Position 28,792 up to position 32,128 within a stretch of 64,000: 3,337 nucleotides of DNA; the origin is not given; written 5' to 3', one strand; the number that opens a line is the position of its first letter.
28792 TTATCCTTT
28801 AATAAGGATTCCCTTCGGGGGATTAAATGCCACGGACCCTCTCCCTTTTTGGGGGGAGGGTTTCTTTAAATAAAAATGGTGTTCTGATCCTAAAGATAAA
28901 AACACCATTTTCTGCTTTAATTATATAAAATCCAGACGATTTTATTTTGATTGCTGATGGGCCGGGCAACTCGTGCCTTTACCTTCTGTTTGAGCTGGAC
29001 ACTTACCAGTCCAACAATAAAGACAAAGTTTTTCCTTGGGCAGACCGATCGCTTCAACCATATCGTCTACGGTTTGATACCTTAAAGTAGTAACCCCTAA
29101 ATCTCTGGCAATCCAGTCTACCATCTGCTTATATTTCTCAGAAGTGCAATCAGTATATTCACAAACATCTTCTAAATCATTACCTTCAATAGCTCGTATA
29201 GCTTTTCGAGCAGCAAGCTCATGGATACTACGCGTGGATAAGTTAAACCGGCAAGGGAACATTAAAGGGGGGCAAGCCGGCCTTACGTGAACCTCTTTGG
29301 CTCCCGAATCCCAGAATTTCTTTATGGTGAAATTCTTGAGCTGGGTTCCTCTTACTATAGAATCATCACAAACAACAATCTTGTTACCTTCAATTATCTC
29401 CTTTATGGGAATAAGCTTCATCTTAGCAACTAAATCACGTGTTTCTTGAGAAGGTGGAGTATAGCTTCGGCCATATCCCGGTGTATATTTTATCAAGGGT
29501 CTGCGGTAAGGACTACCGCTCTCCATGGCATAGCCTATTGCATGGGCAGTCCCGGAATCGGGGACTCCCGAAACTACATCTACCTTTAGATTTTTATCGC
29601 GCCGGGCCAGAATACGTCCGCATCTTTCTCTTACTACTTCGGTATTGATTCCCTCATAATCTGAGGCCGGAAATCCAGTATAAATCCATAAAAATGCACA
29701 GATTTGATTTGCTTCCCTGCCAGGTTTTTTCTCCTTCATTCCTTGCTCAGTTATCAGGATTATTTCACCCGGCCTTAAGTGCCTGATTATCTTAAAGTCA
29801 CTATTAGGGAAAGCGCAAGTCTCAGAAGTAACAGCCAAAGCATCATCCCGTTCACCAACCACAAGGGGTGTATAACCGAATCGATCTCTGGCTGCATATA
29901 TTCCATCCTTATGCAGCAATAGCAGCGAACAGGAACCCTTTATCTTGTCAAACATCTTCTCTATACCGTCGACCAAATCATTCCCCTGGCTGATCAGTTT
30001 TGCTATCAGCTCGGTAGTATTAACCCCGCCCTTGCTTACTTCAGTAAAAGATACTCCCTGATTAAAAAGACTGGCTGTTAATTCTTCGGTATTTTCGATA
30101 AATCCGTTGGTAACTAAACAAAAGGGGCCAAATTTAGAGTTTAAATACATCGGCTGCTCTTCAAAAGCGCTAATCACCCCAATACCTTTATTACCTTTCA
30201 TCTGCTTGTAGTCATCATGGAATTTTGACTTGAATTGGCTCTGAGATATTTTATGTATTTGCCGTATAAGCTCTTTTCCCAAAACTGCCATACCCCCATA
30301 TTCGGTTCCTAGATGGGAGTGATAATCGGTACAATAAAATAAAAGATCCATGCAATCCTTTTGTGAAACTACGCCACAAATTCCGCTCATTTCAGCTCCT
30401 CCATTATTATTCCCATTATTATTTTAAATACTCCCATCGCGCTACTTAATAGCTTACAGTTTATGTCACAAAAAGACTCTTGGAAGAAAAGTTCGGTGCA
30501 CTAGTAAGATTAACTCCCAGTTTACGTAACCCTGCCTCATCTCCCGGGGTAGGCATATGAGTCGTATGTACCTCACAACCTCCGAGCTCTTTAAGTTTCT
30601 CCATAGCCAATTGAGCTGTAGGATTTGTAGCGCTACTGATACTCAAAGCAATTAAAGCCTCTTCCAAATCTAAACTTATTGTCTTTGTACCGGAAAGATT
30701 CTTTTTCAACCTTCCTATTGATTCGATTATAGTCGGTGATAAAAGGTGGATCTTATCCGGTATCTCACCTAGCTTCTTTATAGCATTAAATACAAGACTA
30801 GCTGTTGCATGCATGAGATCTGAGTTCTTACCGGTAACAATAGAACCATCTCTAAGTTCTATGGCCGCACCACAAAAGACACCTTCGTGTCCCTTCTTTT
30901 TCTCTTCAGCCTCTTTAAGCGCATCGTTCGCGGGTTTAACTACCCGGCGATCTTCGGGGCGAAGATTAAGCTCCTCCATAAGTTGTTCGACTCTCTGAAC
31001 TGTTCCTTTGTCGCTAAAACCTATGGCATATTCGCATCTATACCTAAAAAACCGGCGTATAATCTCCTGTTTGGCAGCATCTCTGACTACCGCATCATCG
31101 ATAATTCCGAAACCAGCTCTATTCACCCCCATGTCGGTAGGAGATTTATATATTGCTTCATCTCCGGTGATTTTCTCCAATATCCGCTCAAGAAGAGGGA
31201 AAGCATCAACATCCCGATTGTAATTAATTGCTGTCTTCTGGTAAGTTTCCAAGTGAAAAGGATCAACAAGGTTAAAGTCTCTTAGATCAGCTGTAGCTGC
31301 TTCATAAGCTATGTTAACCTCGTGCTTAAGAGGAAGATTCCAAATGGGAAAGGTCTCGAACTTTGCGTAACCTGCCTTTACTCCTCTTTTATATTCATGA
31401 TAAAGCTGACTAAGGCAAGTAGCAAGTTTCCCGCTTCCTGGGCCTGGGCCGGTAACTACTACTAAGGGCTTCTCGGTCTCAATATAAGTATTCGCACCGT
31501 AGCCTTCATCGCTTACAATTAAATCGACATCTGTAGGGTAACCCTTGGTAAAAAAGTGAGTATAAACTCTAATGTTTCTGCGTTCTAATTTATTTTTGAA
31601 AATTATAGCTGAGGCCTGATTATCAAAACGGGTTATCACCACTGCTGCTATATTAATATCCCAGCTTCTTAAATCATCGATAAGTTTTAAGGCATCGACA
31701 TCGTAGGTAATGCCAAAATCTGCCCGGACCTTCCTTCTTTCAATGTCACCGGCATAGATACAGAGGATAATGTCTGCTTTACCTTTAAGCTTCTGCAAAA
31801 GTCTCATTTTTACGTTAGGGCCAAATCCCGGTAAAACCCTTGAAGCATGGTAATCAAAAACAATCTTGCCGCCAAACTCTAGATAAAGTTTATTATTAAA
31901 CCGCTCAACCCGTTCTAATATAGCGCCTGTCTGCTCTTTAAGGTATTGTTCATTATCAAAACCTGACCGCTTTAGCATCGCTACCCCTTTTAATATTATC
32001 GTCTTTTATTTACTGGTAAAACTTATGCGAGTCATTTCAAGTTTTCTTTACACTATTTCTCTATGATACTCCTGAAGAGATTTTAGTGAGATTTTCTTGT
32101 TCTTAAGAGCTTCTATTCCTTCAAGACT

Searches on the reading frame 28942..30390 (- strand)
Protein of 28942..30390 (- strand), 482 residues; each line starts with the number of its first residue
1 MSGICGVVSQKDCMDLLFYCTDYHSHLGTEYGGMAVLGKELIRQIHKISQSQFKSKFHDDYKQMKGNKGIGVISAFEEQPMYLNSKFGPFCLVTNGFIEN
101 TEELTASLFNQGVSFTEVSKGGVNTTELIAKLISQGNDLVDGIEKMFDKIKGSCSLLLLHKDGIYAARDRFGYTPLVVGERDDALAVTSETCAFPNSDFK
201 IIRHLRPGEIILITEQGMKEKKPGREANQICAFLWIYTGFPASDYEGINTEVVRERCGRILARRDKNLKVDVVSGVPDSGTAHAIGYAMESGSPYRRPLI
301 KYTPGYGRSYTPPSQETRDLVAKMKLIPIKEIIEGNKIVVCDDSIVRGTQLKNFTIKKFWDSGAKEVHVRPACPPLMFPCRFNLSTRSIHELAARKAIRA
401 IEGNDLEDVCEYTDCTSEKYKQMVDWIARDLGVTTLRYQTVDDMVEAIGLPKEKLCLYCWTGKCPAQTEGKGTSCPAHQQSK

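Call 15: search_protein_families(library=ncbifam, proteins=[window:28942-30390:-])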
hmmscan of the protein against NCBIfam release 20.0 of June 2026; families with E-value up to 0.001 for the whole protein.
window:28942-30390:- (482 aa): 6 families
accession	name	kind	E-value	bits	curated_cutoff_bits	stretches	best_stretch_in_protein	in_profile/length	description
TIGR01134.1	purF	equivalog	1.4e-67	229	350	1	3-463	2-430/432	amidophosphoribosyltransferase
NF001484.0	PRK00331.1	subfamily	9.5e-14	50.7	381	1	1-219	1-222/601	isomerizing glutamine--fructose-6-phosphate transaminase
TIGR01135.1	glmS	equivalog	5.9e-12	44.9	418.05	1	3-219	2-221/607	glutamine--fructose-6-phosphate transaminase (isomerizing)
TIGR01536.1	asn_synth_AEB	equivalog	2.4e-11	43.3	267.1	1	76-200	61-171/517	asparagine synthase (glutamine-hydrolyzing)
TIGR03104.1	trio_amidotrans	equivalog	7.9e-06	24.4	570.1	1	74-193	56-164/589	N-acetylglutaminylglutamine amidotransferase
NF006949.0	PRK09431.1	equivalog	2.7e-05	22.9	499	1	78-214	60-184/554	asparagine synthase B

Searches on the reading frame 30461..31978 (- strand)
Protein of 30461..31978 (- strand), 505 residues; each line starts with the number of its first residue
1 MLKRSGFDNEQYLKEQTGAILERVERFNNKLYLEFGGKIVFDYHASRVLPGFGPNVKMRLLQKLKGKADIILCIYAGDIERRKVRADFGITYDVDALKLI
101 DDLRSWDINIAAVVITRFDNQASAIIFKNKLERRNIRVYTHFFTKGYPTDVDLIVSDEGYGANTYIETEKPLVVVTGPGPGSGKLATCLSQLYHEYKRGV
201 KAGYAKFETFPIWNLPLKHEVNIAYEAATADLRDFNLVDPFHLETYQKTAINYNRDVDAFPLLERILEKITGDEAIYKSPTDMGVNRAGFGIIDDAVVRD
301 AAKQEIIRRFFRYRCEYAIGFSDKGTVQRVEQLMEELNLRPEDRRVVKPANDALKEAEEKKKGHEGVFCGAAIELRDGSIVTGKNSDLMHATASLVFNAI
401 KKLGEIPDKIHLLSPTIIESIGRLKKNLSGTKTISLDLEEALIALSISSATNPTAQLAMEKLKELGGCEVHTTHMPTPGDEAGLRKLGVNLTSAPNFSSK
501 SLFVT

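Call 15: search_protein_families(library=ncbifam, proteins=[window:30461-31978:-])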
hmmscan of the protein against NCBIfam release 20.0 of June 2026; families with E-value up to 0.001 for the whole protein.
window:30461-31978:- (505 aa): 1 family
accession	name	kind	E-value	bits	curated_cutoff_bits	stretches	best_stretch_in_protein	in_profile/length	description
NF010184.0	PRK13663.1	equivalog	2.6e-228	758.6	631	1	3-503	2-492/494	hypothetical protein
